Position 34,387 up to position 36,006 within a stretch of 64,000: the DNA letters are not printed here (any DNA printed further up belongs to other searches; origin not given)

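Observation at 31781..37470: HydE/G/F maturases and TM1266-like regulator present, but no [FeFe] hydrogenase structural gene in 64 kb; the nearest hydrogenase is a [NiFe] group 3b enzyme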

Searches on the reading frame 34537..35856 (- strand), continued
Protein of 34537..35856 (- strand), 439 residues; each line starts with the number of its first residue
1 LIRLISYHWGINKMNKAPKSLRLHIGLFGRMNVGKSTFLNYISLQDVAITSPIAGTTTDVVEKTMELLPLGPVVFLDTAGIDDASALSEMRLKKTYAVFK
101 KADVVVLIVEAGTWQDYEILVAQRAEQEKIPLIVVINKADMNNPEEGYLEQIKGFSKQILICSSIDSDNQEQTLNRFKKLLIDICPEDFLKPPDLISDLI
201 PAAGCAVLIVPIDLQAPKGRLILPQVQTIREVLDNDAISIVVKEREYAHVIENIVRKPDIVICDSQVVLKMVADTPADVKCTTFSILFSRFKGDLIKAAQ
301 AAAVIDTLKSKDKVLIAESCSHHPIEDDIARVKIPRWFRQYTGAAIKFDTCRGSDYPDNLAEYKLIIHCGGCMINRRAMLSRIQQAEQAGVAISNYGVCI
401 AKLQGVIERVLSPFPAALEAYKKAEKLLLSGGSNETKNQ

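Call 28: find_related_loci(query=P0001, collection=genome_contigs, flank=10000)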
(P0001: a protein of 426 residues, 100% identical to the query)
Query P0001 (426 aa) in genome_contigs; peptide patterns used: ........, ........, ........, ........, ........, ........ (x = any residue, [..] = any of these).
543 stretches matched a pattern; 363 encode a relative of the query (tblastn E <= 1e-3); the best 80 are kept; 80 distinct loci.
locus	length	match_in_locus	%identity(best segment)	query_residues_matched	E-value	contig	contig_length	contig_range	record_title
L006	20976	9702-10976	85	1-426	0e+0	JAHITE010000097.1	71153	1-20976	MAG: Candidatus Omnitrophota bacterium isolate MM_PC_MetaG.mb.2 MM_PC_MetaG.mb.2_k141_1485567, whole genome shotgun sequ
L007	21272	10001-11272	85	1-425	0e+0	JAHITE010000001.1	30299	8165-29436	MAG: Candidatus Omnitrophota bacterium isolate MM_PC_MetaG.mb.2 MM_PC_MetaG.mb.2_k141_27855, whole genome shotgun sequen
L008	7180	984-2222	64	1-413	0e+0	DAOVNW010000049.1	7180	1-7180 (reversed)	MAG TPA_asm: Candidatus Omnitrophota bacterium isolate CSMAG_1507 CSMAG_1507_k141_2133816_length_7180_cov_17.0000, whole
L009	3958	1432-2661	65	1-410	0e+0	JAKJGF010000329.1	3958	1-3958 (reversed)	MAG: Bacillota bacterium isolate UR.bin48 UR_contig_82272, whole genome shotgun sequence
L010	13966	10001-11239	64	1-413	0e+0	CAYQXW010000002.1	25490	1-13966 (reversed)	MAG TPA_asm: uncultured Planctomycetales bacterium isolate SRP220891_co4_133 genome assembly, contig: NODE_3207_length_2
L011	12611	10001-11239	64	1-413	0e+0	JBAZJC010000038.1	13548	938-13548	MAG: Candidatus Omnitrophota bacterium isolate SO_2017_LW4_11 scaffold_6590_c1_LW137-91_2017, whole genome shotgun seque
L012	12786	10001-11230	65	1-410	0e+0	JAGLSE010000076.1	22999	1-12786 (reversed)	MAG: Candidatus Omnitrophota bacterium isolate RS_9_43 ROV157_9.bin.43.fa_76, whole genome shotgun sequence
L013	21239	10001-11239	63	1-413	0e+0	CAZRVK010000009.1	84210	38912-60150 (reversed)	MAG TPA_asm: uncultured Planctomycetales bacterium isolate binchicken_co117_54 genome assembly, contig: NODE_494_length_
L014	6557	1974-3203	65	1-410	0e+0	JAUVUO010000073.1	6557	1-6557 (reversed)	MAG: Candidatus Omnitrophota bacterium isolate CSMAG_794 CSMAG_794_k127_648449_length_6557_cov_23.9938, whole genome sho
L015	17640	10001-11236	64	1-412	0e+0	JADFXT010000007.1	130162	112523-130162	MAG: Candidatus Omnitrophota bacterium isolate nDJH15bin6 nDJH15_bin6_NODE_7_length_130162_cov_8.335440, whole genome sh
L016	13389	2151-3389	63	1-413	0e+0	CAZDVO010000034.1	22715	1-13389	MAG TPA_asm: uncultured bacterium isolate binchicken_co117_427 genome assembly, contig: NODE_4287_length_22715_cov_8.483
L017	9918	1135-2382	65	1-414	0e+0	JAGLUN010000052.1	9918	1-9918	MAG: Candidatus Omnitrophota bacterium isolate RS_11_35 ZL20.bin.35.fa_52, whole genome shotgun sequence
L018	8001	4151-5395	61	1-415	0e+0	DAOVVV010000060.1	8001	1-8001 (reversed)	MAG TPA_asm: Clostridia bacterium isolate CSMAG_1714 CSMAG_1714_k141_227709_length_8001_cov_26.6523, whole genome shotgu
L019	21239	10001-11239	62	1-413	0e+0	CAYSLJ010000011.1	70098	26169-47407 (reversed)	MAG TPA_asm: uncultured Synergistia bacterium isolate SRP239243_co1_332 genome assembly, contig: NODE_395_length_70098_c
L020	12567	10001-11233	62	1-413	0e+0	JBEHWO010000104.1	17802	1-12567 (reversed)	MAG: Vulcanimicrobiota bacterium isolate ER2 k141_710986_length_17802_cov_7.0000, whole genome shotgun sequence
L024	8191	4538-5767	64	1-410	0e+0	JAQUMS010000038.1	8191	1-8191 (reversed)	MAG: Candidatus Omnitrophota bacterium isolate STD1_16 NODE_27691_length_8191_cov_2.327381_Sandtown_D1, whole genome sho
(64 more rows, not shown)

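Call 31: find_encoding_contigs(protein=P0006, flank=10000, max_places=2)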
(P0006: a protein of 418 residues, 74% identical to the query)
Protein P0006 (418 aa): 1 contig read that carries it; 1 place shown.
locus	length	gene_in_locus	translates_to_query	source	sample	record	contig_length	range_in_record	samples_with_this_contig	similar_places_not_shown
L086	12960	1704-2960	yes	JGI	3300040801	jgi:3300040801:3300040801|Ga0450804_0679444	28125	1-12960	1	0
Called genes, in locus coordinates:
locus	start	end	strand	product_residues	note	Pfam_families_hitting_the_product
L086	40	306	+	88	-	PF21699:TM1266-like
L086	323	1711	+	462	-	PF00206:Lyase_1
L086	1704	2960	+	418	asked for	PF01926:MMR_HSR1, PF02421:FeoB_N (weak), PF18128:HydF_dimer, PF18133:HydF_tetramer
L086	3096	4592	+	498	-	PF04055:Radical_SAM, PF06968:BATS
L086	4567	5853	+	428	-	PF04055:Radical_SAM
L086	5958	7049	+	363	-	PF01571:GCV_T, PF08669:GCV_T_C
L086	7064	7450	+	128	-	PF01597:GCV_H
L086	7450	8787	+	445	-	PF02347:GDC-P, PF00266:Aminotran_5 (weak)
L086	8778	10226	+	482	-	PF02347:GDC-P, PF00266:Aminotran_5, PF21478:GcvP2_C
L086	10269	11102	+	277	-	PF21948:LplA-B_cat, PF03099:BPL_LplA_LipB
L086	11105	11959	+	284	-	PF04055:Radical_SAM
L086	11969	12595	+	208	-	-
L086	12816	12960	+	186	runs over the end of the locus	PF01510:Amidase_2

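Call 32: find_encoding_contigs(protein=P0005, flank=10000, max_places=2)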
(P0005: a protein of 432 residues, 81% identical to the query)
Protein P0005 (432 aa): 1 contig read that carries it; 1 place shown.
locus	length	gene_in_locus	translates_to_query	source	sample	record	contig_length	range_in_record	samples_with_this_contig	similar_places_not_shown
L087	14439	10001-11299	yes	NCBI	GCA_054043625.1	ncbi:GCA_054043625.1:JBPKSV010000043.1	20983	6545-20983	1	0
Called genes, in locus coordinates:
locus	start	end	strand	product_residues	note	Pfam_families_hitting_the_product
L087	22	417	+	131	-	PF01643:Acyl-ACP_TE, PF13279:4HBT_2, PF03061:4HBT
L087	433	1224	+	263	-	PF08551:DUF1751 (weak), PF01694:Rhomboid, PF20216:DUF6576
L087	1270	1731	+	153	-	PF09424:YqeY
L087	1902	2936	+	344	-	PF12838:Fer4_7 (faint), PF13187:Fer4_9 (faint), PF12797:Fer4_2 (faint), PF17179:Fer4_22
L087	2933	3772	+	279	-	PF00970:FAD_binding_6 (weak), PF00175:NAD_binding_1, PF10418:DHODB_Fe-S_bind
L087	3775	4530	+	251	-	PF01058:Oxidored_q6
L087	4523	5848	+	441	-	PF27537:HoxH (weak), PF00374:NiFeSe_Hases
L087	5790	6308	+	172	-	PF01750:HycI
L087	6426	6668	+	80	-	PF01155:HypA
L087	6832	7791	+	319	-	PF01370:Epimerase, PF02719:Polysacc_synt_2 (faint), PF16363:GDP_Man_Dehyd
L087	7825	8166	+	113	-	PF02627:CMD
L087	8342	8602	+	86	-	PF21699:TM1266-like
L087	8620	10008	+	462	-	PF00206:Lyase_1, PF10415:FumaraseC_C (weak)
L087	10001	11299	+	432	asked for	PF00350:Dynamin_N (faint), PF01926:MMR_HSR1, PF02421:FeoB_N (weak), PF00009:GTP_EFTU (weak), PF18128:HydF_dimer, PF18133:HydF_tetramer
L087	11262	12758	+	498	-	PF04055:Radical_SAM, PF06968:BATS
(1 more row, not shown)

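Call 44: find_homologous_proteins(query=L024:993-2774:+)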
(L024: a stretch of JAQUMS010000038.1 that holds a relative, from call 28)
Query L024:993-2774:+ (594 aa): 8000 proteins with E <= 0.001 among 8000 candidates; the best 120 are listed.
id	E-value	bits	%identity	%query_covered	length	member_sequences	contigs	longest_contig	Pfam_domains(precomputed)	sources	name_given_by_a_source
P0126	0.0e+0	1349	100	98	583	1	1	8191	PF13510.12,PF10588.15,PF02906.20,PF02256.23,PF00037.33,PF12838.13,PF13237.12,PF13187.12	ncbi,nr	ncbi:MAG: NADH-dependent [FeFe] hydrogenase, group A6 [Candidatus Omnitrophica bacterium]|nr:NADH-de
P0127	0.0e+0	1337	99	98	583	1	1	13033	PF13510.12,PF10588.15,PF02906.20,PF02256.23,PF00037.33,PF12838.13,PF13237.12,PF13187.12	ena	-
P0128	0.0e+0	1184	85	98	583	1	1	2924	PF13510.12,PF10588.15,PF02906.20,PF02256.23,PF00037.33,PF12838.13,PF13237.12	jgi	jgi:iron-only hydrogenase group A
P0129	0.0e+0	1175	85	98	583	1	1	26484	PF13510.12,PF10588.15,PF02906.20,PF02256.23,PF00037.33,PF12838.13,PF13237.12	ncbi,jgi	ncbi:MAG: NADH-dependent [FeFe] hydrogenase, group A6 [Candidatus Omnitrophota bacterium]|jgi:NADH-q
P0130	0.0e+0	1170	84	98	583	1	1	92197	PF13510.12,PF10588.15,PF02906.20,PF02256.23,PF00037.33,PF12838.13,PF13237.12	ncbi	-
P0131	0.0e+0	1169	84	98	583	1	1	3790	PF13510.12,PF10588.15,PF02906.20,PF02256.23,PF00037.33,PF12838.13,PF13237.12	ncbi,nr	ncbi:MAG: NADH-dependent [FeFe] hydrogenase, group A6 [Candidatus Omnitrophica bacterium]|nr:NADH-de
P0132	0.0e+0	1151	83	98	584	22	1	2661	PF13510.12,PF10588.15,PF02906.20,PF02256.23,PF00037.33,PF12838.13,PF13237.12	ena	-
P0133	0.0e+0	1149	83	98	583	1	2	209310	PF13510.12,PF10588.15,PF02906.20,PF02256.23,PF00037.33,PF12838.13,PF13237.12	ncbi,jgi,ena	-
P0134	0.0e+0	1146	83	98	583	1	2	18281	PF13510.12,PF10588.15,PF02906.20,PF02256.23,PF00037.33,PF12838.13,PF13237.12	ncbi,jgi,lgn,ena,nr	ncbi:MAG: NADH-dependent [FeFe] hydrogenase, group A6 [Candidatus Omnitrophica bacterium]|jgi:NADH-q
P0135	0.0e+0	1145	83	98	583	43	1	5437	PF13510.12,PF10588.15,PF02906.20,PF02256.23,PF00037.33,PF12838.13,PF13237.12,PF13187.12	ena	-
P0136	0.0e+0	1145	82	98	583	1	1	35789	PF13510.12,PF10588.15,PF02906.20,PF02256.23,PF00037.33,PF12838.13,PF13237.12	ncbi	-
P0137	0.0e+0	1143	82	98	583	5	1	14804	PF13510.12,PF10588.15,PF02906.20,PF02256.23,PF00037.33,PF12838.13,PF13237.12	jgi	jgi:iron-only hydrogenase group A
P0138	0.0e+0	1142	82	98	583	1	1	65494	PF13510.12,PF10588.15,PF02906.20,PF02256.23,PF00037.33,PF12838.13,PF25160.2,PF13237.12,PF13187.12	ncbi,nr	ncbi:MAG: NADH-dependent [FeFe] hydrogenase, group A6 [Candidatus Omnitrophica bacterium]|nr:NADH-de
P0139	0.0e+0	1142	82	98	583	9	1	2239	PF13510.12,PF10588.15,PF02906.20,PF02256.23,PF00037.33,PF12838.13,PF13237.12,PF13187.12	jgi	-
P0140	0.0e+0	1141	82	98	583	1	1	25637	PF13510.12,PF10588.15,PF02906.20,PF02256.23,PF00037.33,PF12838.13,PF13237.12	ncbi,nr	ncbi:MAG: NADH-dependent [FeFe] hydrogenase, group A6 [Candidatus Omnitrophica bacterium]|nr:NADH-de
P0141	0.0e+0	1139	82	98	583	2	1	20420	PF13510.12,PF10588.15,PF02906.20,PF02256.23,PF00037.33,PF12838.13,PF13237.12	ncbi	ncbi:MAG: NADH-dependent [FeFe] hydrogenase, group A6 [Candidatus Omnitrophota bacterium]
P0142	0.0e+0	1138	82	98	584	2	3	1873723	PF13510.12,PF10588.15,PF02906.20,PF02256.23,PF00037.33,PF12838.13,PF13237.12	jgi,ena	-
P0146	0.0e+0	1134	82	98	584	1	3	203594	PF13510.12,PF10588.15,PF02906.20,PF02256.23,PF00037.33,PF12838.13,PF22117.3,PF13237.12,PF13187.12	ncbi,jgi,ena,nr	ncbi:MAG: NADH-dependent [FeFe] hydrogenase, group A6 [Candidatus Omnitrophica bacterium]|jgi:NADH-q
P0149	0.0e+0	1130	81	98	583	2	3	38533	PF13510.12,PF10588.15,PF02906.20,PF02256.23,PF00037.33,PF12838.13,PF13237.12,PF13187.12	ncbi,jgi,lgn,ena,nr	ncbi:MAG: NADH-dependent [FeFe] hydrogenase, group A6 [Candidatus Omnitrophica bacterium]|jgi:NADH-q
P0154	0.0e+0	1123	80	98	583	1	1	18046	PF13510.12,PF10588.15,PF02906.20,PF02256.23,PF00037.33,PF12838.13,PF13237.12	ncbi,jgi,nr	ncbi:MAG: NADH-dependent [FeFe] hydrogenase, group A6 [Candidatus Omnitrophica bacterium]|nr:NADH-de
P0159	0.0e+0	1117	79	97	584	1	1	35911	PF13510.12,PF10588.15,PF02906.20,PF02256.23,PF00037.33,PF12838.13,PF13237.12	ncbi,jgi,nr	ncbi:MAG: NADH-dependent [FeFe] hydrogenase, group A6 [Candidatus Omnitrophica bacterium]|jgi:NADH-q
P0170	0.0e+0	1102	80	98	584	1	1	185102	PF13510.12,PF10588.15,PF02906.20,PF02256.23,PF00037.33,PF12838.13,PF13237.12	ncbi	-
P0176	0.0e+0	1097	80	98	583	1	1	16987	PF13510.12,PF10588.15,PF02906.20,PF00111.33,PF02256.23,PF00037.33,PF12838.13,PF13237.12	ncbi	ncbi:MAG: NADH-dependent [FeFe] hydrogenase, group A6 [Candidatus Omnitrophota bacterium]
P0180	0.0e+0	1087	79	98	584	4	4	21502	PF13510.12,PF10588.15,PF02906.20,PF00111.33,PF02256.23,PF00037.33,PF12838.13,PF13237.12,PF13187.12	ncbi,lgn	-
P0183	0.0e+0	1083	80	96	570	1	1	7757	PF13510.12,PF10588.15,PF02906.20,PF02256.23,PF00037.33,PF12838.13,PF13237.12,PF13187.12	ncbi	ncbi:MAG: NADH-dependent [FeFe] hydrogenase, group A6, partial [Candidatus Omnitrophota bacterium]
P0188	0.0e+0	1076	78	98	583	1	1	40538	PF13510.12,PF10588.15,PF02906.20,PF02256.23,PF00037.33,PF12838.13,PF13237.12,PF13187.12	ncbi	-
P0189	0.0e+0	1076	78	98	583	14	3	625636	PF13510.12,PF10588.15,PF02906.20,PF02256.23,PF00037.33,PF12838.13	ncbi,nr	ncbi:MAG: NADH-dependent [FeFe] hydrogenase, group A6 [Candidatus Omnitrophica bacterium]|nr:NADH-de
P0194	0.0e+0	1058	76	98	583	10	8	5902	PF13510.12,PF10588.15,PF02906.20,PF00111.33,PF02256.23,PF00037.33,PF12838.13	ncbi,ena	-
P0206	0.0e+0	1034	73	98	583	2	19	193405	PF13510.12,PF10588.15,PF02906.20,PF00111.33,PF02256.23,PF00037.33,PF12838.13,PF13237.12,PF13187.12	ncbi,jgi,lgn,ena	-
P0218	0.0e+0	1019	74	98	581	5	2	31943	PF13510.12,PF10588.15,PF02906.20,PF02256.23,PF12837.13,PF00037.33,PF12838.13,PF13237.12,PF13187.12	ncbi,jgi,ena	ncbi:MAG: NADH-dependent [FeFe] hydrogenase, group A6 [Candidatus Omnitrophota bacterium]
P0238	4.9e-295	998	70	98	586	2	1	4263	PF13510.12,PF10588.15,PF02906.20,PF02256.23,PF00037.33,PF12838.13,PF13237.12,PF13187.12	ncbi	-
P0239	5.7e-295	997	72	97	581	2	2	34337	PF13510.12,PF10588.15,PF02906.20,PF12797.13,PF00111.33,PF02256.23,PF12837.13,PF00037.33,PF12838.13,PF13237.12,PF13187.12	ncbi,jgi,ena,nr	ncbi:MAG: NADH-dependent [FeFe] hydrogenase, group A6 [Candidatus Omnitrophica bacterium]|jgi:NADH-q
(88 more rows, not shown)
